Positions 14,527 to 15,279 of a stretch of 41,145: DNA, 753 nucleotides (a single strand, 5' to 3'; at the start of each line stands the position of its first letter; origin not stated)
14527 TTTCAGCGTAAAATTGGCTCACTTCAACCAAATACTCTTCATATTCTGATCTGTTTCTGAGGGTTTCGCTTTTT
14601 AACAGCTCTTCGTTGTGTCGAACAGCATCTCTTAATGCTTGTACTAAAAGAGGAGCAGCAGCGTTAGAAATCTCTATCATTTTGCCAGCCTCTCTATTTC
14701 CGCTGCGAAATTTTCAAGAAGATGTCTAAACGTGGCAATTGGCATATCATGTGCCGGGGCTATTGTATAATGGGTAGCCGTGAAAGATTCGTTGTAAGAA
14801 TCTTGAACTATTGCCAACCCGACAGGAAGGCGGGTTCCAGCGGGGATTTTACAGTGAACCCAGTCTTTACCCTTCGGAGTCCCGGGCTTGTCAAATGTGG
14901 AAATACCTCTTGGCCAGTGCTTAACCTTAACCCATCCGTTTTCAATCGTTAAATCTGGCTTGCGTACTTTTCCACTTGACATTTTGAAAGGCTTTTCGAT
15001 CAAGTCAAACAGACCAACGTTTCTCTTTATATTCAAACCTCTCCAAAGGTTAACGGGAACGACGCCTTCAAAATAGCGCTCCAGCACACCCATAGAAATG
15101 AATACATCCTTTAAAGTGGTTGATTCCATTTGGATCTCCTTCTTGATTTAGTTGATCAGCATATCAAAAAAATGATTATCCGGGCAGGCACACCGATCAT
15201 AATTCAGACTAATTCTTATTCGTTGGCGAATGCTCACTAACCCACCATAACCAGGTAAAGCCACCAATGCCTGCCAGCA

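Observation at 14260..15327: Toxin cassette inserted in the zapE/nhaA convergent junction, bracketed by ~150-bp direct repeats whose differences are mostly synonymous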

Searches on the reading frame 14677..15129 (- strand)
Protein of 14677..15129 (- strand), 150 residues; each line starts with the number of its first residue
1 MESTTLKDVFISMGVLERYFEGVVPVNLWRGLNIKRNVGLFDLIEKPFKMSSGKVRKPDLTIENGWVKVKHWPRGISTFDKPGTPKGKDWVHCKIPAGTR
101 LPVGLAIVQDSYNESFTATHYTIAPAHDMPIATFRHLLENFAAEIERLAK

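Call 4: search_protein_families(library=pfam, proteins=[window:14677-15129:-], max_evalue=1)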
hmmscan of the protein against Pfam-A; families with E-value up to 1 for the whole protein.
window:14677-15129:- (150 aa): 1 family
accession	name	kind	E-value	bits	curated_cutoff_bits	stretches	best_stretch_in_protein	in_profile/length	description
PF18648.8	ADPRTs_Tse2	-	8.7e-24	85.2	26.6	1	18-147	13-134/137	Tse2 ADP-ribosyltransferase toxin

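Call 5: search_protein_families(library=padloc, proteins=[window:14677-15129:-], max_evalue=1)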
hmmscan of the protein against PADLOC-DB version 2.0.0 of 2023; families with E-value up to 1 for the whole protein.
window:14677-15129:- (150 aa): 0 families

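Call 6: search_protein_families(library=ncbifam, proteins=[window:14677-15129:-], max_evalue=1)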
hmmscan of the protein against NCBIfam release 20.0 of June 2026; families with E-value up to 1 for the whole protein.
window:14677-15129:- (150 aa): 0 families

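Call 11: find_encoding_contigs(protein=window:14677-15129:-, flank=6000, max_places=10)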
Protein window:14677-15129:- (150 aa): no gene with exactly this product is on record in the collection.

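Call 12: find_homologous_proteins(query=window:14677-15129:-)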
Query window:14677-15129:- (150 aa): 154 proteins with E <= 0.001 among 172 candidates; the best 120 are listed.
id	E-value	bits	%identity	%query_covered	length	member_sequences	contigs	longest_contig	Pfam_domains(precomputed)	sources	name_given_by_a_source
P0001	4.0e-82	291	85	100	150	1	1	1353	PF18648.9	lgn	-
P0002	9.8e-82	290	85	100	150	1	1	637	PF18648.9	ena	-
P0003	1.7e-81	289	86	100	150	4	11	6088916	PF18648.9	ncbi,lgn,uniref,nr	ncbi:uncharacterized protein sS8_0031 [Methylocaldum marinum]|uniref:Tse2 ADP-ribosyltransferase tox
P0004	2.9e-81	289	84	100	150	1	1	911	PF18648.9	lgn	-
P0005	1.4e-80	286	85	100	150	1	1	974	PF18648.9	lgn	-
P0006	1.6e-80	286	83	100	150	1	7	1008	PF18648.9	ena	-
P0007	2.2e-80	286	83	100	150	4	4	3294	PF18648.9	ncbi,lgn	ncbi:Tse2 family ADP-ribosyltransferase toxin [Sessilibacter sp. MAH4]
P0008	4.4e-80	285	82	100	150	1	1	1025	PF18648.9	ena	-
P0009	7.1e-80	284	83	100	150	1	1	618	PF18648.9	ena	-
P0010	2.1e-79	282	80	100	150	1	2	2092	PF18648.9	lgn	-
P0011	4.4e-78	278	81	99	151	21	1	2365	PF18648.9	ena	-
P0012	9.2e-78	277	80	100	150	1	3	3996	PF18648.9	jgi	jgi:hypothetical protein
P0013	9.8e-76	271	87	89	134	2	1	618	PF18648.9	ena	-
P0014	1.7e-74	267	74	100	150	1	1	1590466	PF18648.9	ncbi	-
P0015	2.2e-74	266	74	100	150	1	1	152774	PF18648.9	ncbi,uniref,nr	ncbi:hypothetical protein BTA51_23150 [Hahella sp. CCB-MM4]|uniref:Tse2 family ADP-ribosyltransferas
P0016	4.4e-74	265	77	99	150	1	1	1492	PF18648.9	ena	-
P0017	1.9e-73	263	75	100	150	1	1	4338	PF18648.9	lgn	-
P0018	4.6e-73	262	73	100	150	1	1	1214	PF18648.9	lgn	-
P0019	1.7e-72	260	75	100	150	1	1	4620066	PF18648.9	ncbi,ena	-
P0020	3.8e-72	259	74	98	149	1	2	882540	PF18648.9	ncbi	ncbi:MAG: hypothetical protein ACRBCS_12700 [Cellvibrionaceae bacterium]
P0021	1.4e-71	257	77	99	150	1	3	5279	PF18648.9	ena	-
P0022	3.1e-71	256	77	95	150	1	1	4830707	PF18648.9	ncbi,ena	-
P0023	1.7e-70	254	73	100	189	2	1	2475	PF18648.9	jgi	jgi:hypothetical protein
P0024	2.6e-70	253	70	95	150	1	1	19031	PF18648.9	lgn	-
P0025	3.2e-70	253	71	100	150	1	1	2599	PF18648.9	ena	-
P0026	2.0e-69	250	72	100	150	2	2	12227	PF18648.9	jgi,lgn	jgi:hypothetical protein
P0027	7.3e-69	248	74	100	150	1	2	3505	PF18648.9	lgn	-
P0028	1.6e-67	244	72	95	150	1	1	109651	PF18648.9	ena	-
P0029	3.8e-67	243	100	71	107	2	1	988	PF18648.9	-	-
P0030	1.4e-66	241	70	100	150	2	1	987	PF18648.9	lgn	-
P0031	3.4e-63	230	68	95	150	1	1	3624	PF18648.9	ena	-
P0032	6.7e-61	222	67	95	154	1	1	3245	PF18648.9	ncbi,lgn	-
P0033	1.8e-59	218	66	95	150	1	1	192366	PF18648.9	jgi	jgi:hypothetical protein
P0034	4.6e-58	213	62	99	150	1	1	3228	PF18648.9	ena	-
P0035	3.6e-53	197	87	67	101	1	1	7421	PF18648.9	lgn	-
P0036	2.2e-52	195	60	96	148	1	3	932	PF18648.9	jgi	jgi:hypothetical protein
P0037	5.5e-51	190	84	67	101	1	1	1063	PF18648.9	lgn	-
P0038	1.1e-50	189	59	97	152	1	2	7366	PF18648.9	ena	-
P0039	1.8e-50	189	59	97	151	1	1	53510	PF18648.9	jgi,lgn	jgi:hypothetical protein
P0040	3.6e-49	184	79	67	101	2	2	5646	PF18648.9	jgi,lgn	-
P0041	2.1e-48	182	73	74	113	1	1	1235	PF18648.9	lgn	-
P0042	2.9e-48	181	58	97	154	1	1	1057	PF18648.9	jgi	-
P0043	3.5e-48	181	57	99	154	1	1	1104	PF18648.9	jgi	jgi:hypothetical protein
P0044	9.1e-48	180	58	97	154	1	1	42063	PF18648.9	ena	-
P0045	1.3e-46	176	57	95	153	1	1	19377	PF18648.9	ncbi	-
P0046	1.5e-46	176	58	96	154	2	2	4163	PF18648.9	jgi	jgi:hypothetical protein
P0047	2.1e-46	175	57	96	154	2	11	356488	PF18648.9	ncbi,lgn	-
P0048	3.2e-46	175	56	89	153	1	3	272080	PF18648.9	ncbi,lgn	ncbi:MAG: hypothetical protein WED00_16365 [Aquisalimonadaceae bacterium]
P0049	4.1e-46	174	54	98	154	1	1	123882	PF18648.9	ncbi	-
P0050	2.0e-45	172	59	95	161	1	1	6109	PF18648.9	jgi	jgi:hypothetical protein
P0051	2.1e-45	172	55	99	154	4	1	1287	PF18648.9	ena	-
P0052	2.1e-45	172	55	95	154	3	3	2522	PF18648.9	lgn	-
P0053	3.6e-45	171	55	99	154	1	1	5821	PF18648.9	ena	-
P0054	5.9e-45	171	54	96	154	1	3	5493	PF18648.9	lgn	-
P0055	6.9e-45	170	54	99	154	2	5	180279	PF18648.9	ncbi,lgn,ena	ncbi:hypothetical protein MAH1_21670 [Sessilibacter sp. MAH1]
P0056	7.4e-45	170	76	64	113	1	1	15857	PF18648.9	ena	-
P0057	8.2e-45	170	56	95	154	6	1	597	PF18648.9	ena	-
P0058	9.5e-45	170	55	93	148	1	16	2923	PF18648.9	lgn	-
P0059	1.3e-44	170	53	96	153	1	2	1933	PF18648.9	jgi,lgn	-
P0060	1.3e-44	169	55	95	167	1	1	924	PF18648.9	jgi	-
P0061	1.6e-44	169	50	99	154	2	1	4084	PF18648.9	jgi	jgi:hypothetical protein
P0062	2.1e-44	169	75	67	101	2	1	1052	PF18648.9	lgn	-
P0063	2.4e-44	169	58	95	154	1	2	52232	PF18648.9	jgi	jgi:hypothetical protein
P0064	2.7e-44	168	56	97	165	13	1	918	PF18648.9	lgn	-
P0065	3.1e-44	168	58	95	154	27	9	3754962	PF18648.9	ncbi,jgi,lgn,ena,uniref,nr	ncbi:hypothetical protein SAMN05428960_1129 [Mitsuaria sp. PDC51]|jgi:hypothetical protein|uniref:Ts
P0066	3.8e-44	168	55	95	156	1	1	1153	PF18648.9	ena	-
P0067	5.9e-44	167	58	92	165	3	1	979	PF18648.9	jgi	jgi:hypothetical protein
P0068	7.3e-44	167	55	95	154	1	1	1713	PF18648.9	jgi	jgi:hypothetical protein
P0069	8.8e-44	167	53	97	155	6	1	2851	PF18648.9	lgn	-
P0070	9.5e-44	167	53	97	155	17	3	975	PF18648.9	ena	-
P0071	1.5e-43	166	56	97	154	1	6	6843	PF18648.9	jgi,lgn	jgi:hypothetical protein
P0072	1.9e-43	166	54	97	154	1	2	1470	PF18648.9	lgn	-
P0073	1.9e-43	166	52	97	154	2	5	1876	PF18648.9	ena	-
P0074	2.1e-43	166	55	92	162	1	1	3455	PF18648.9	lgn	-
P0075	4.5e-43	164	61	91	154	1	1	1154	PF18648.9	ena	-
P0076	6.1e-43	164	55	95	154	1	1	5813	PF18648.9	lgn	-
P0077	6.2e-43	164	52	97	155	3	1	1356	PF18648.9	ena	-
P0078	1.0e-42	163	56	92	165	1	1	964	PF18648.9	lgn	-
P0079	2.5e-42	162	71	65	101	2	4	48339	PF18648.9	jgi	-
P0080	3.3e-42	162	57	95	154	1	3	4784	PF18648.9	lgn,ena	-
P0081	4.4e-42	161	55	95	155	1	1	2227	PF18648.9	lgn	-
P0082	4.6e-42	161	52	96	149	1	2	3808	PF18648.9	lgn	-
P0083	4.9e-42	161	55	95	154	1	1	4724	PF18648.9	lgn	-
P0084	7.8e-42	160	52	97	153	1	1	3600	PF18648.9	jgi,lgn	jgi:hypothetical protein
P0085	1.1e-41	160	58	91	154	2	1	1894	PF18648.9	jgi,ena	-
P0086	1.8e-41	159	58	85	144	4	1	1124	PF18648.9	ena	-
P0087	1.8e-41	159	53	92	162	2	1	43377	PF18648.9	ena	-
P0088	2.1e-41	159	56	95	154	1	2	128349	PF18648.9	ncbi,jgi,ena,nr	ncbi:MAG: hypothetical protein OEZ68_06015 [Gammaproteobacteria bacterium]|nr:hypothetical protein [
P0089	2.2e-41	159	53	93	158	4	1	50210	PF18648.9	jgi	jgi:hypothetical protein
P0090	4.6e-41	158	55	97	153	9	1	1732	PF18648.9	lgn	-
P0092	7.2e-41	157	57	89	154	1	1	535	PF18648.9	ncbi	-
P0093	7.8e-41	157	52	95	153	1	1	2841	PF18648.9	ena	-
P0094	1.1e-40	157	54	94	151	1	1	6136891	PF18648.9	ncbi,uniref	ncbi:hypothetical protein V8J88_19760 [Massilia sp. W12]|uniref:Tse2 family ADP-ribosyltransferase t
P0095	1.5e-40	156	56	94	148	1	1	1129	PF18648.9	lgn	-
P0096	1.6e-40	156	51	95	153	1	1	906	PF18648.9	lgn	-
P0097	5.3e-40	155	60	87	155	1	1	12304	PF18648.9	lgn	-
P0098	6.1e-40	154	53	95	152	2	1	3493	PF18648.9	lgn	-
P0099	6.1e-40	154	55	96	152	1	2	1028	PF18648.9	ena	-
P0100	6.4e-40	154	52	97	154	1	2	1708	PF18648.9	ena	-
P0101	1.5e-39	153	54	95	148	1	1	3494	PF18648.9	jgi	-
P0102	1.9e-39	153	52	94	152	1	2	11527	PF18648.9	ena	-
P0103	7.5e-39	151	54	88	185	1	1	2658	PF18648.9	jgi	jgi:hypothetical protein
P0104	1.5e-38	150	53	96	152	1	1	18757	PF18648.9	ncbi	ncbi:MAG: Tse2 family ADP-ribosyltransferase toxin [Gammaproteobacteria bacterium]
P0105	1.8e-38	150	51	98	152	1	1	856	PF18648.9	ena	-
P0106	3.4e-38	149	53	96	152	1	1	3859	PF18648.9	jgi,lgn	-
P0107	5.1e-38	148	53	96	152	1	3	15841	PF18648.9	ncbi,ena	-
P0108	6.8e-38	148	53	96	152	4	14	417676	PF18648.9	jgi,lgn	jgi:hypothetical protein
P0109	8.9e-38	147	49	95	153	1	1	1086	PF18648.9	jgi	jgi:hypothetical protein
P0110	1.2e-37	147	52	96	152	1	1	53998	PF18648.9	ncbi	-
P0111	1.3e-37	147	50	95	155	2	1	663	PF18648.9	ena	-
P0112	3.3e-37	145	51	96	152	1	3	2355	PF18648.9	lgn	-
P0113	4.7e-37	145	52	95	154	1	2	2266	PF18648.9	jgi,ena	-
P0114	5.1e-37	145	51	96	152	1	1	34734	PF18648.9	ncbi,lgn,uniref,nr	ncbi:hypothetical protein [Rheinheimera baltica]|uniref:Tse2 family ADP-ribosyltransferase toxin n=1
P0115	7.1e-37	144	50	94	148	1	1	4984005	PF18648.9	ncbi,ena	-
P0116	7.1e-37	144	49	95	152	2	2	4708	PF18648.9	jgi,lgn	jgi:hypothetical protein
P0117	1.0e-36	144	49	90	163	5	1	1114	PF18648.9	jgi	-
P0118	2.5e-36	143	52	91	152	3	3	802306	PF18648.9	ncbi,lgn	ncbi:hypothetical protein NBRC116494_12720 [Aurantivibrio plasticivorans]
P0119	2.9e-36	142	48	98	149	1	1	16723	PF18648.9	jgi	jgi:hypothetical protein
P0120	3.0e-36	142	50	91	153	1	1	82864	PF18648.9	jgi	jgi:hypothetical protein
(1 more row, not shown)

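Call 18: find_encoding_contigs(protein=P0003, flank=5000, max_places=6)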
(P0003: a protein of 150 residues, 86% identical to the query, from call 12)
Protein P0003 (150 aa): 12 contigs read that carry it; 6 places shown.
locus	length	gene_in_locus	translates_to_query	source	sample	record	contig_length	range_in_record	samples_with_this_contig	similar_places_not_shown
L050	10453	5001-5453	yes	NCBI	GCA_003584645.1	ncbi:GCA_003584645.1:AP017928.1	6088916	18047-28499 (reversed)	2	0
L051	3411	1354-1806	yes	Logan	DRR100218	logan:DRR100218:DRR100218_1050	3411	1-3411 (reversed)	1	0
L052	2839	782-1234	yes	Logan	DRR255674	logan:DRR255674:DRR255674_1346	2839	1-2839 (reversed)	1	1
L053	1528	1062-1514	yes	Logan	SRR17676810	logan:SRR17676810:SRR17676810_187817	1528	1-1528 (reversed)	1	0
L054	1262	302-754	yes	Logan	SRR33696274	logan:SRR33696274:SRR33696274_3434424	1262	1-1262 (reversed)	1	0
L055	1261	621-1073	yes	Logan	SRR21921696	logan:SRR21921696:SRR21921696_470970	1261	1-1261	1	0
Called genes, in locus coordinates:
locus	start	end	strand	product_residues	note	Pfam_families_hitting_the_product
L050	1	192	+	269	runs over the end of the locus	PF00149:Metallophos, PF12850:Metallophos_2 (faint)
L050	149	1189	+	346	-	PF13439:Glyco_transf_4, PF13579:Glyco_trans_4_4, PF00534:Glycos_transf_1, PF13692:Glyco_trans_1_4, PF20706:GT4-conflict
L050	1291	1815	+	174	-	PF01569:PAP2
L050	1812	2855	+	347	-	PF13528:Glyco_trans_1_3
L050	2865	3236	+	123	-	PF01219:DAGK_prokar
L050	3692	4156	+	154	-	PF00583:Acetyltransf_1, PF13673:Acetyltransf_10, PF13508:Acetyltransf_7, PF08445:FR47 (weak)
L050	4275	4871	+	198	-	-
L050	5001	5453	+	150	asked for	PF18648:ADPRTs_Tse2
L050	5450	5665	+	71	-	-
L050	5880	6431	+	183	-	-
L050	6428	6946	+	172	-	-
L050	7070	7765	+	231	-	PF13091:PLDc_2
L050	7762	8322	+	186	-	PF13474:SnoaL_3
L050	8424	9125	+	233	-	-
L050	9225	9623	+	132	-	PF10386:DUF2441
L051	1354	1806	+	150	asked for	PF18648:ADPRTs_Tse2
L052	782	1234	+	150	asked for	PF18648:ADPRTs_Tse2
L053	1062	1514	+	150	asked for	PF18648:ADPRTs_Tse2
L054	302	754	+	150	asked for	PF18648:ADPRTs_Tse2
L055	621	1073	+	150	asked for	PF18648:ADPRTs_Tse2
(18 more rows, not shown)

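Call 19: find_encoding_contigs(protein=P0029, flank=5000, max_places=4)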
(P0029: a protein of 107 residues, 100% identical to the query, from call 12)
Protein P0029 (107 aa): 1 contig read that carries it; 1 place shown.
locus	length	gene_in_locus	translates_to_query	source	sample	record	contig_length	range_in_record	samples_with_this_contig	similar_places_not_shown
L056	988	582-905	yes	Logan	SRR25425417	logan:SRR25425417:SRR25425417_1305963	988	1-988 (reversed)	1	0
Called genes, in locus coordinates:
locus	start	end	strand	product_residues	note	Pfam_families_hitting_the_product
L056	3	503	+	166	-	?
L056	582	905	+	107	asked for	PF18648:ADPRTs_Tse2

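Call 35: find_encoding_contigs(protein=P0014, flank=4000, max_places=2)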
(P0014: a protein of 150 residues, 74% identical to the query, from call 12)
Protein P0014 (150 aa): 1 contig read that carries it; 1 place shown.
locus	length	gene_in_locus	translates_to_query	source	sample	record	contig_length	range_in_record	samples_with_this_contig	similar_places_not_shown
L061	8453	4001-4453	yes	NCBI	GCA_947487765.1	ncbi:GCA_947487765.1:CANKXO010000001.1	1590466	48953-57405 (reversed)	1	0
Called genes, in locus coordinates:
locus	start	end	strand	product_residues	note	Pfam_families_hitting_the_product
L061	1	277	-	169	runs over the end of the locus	PF02525:Flavodoxin_2, PF03358:FMN_red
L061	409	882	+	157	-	PF00376:MerR, PF13411:MerR_1, PF09278:MerR-DNA-bind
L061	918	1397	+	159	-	PF13420:Acetyltransf_4 (weak), PF13673:Acetyltransf_10, PF00583:Acetyltransf_1, PF13508:Acetyltransf_7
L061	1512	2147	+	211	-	PF00775:Dioxygenase_C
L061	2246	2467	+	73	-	PF20068:Amphi-Trp (weak)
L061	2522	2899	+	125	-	PF13103:TonB_2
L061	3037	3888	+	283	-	PF00892:EamA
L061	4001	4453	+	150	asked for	PF18648:ADPRTs_Tse2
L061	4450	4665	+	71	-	-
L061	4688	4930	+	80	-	-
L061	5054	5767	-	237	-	PF09829:DUF2057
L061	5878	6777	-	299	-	PF00126:HTH_1, PF03466:LysR_substrate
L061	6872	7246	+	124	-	PF14534:DUF4440, PF12680:SnoaL_2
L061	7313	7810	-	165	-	PF08592:Anthrone_oxy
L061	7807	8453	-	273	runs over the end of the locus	PF02525:Flavodoxin_2, PF03358:FMN_red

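Call 36: find_encoding_contigs(protein=P0019, flank=4000, max_places=2)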
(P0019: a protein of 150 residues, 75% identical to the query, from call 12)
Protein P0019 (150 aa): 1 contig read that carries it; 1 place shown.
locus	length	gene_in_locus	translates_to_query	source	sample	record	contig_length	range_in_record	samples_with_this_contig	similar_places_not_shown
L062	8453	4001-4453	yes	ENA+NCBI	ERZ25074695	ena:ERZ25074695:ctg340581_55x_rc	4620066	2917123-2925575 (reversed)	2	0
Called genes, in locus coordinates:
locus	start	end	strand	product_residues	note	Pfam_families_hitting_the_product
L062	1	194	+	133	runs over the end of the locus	-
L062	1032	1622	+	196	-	-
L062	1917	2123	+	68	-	-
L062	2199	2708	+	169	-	-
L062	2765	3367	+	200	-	-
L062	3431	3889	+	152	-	-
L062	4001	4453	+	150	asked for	PF18648:ADPRTs_Tse2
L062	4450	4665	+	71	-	-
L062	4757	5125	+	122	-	PF00903:Glyoxalase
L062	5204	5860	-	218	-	PF10294:Methyltransf_16, PF13649:Methyltransf_25 (weak)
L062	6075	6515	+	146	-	-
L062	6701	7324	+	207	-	PF10077:DUF2314, PF09951:Imm33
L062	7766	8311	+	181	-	PF07700:HNOB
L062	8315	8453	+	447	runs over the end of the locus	PF08448:PAS_4 (faint), PF02518:HATPase_c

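Call 37: find_encoding_contigs(protein=P0022, flank=4000, max_places=2)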
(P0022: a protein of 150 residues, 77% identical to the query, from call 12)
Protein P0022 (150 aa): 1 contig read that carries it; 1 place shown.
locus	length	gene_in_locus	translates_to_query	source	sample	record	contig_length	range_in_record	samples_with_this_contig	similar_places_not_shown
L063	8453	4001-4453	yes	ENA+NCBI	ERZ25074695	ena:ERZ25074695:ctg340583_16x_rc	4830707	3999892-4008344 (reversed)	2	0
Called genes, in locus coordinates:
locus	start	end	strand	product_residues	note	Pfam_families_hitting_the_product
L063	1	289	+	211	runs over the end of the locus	PF00484:Pro_CA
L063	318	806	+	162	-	PF13420:Acetyltransf_4 (faint), PF00583:Acetyltransf_1, PF13673:Acetyltransf_10, PF13508:Acetyltransf_7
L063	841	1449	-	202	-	PF04191:PEMT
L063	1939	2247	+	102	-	-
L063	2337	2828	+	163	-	-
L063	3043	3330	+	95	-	PF04365:BrnT_toxin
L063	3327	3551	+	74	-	PF12441:CopG_antitoxin (weak), PF14384:BrnA_antitoxin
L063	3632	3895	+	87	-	-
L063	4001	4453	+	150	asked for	PF18648:ADPRTs_Tse2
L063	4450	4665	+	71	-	-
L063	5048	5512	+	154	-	-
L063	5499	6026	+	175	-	-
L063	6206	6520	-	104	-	PF00126:HTH_1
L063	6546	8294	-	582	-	PF13522:GATase_6, PF13537:GATase_7, PF12481:DUF3700, PF00733:Asn_synthase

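Call 39: find_related_loci(query=window:14677-15129:-, collection=metagenome_contigs, flank=3000)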
Query window:14677-15129:- (150 aa) in metagenome_contigs; peptide patterns used: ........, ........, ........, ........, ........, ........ (x = any residue, [..] = any of these).
73 stretches matched a pattern; 6 encode a relative of the query (tblastn E <= 1e-3); 6 distinct loci.
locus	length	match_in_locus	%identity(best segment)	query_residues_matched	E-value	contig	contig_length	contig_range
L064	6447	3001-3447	81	2-150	2e-83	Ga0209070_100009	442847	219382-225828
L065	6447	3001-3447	81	2-150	1e-83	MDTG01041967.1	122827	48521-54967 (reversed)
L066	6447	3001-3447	81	2-150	2e-83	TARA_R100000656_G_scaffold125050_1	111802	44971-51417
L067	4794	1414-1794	81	24-150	3e-72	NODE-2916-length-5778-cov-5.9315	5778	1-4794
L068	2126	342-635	71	53-150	2e-47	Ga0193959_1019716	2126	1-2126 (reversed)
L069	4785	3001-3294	71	53-150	4e-47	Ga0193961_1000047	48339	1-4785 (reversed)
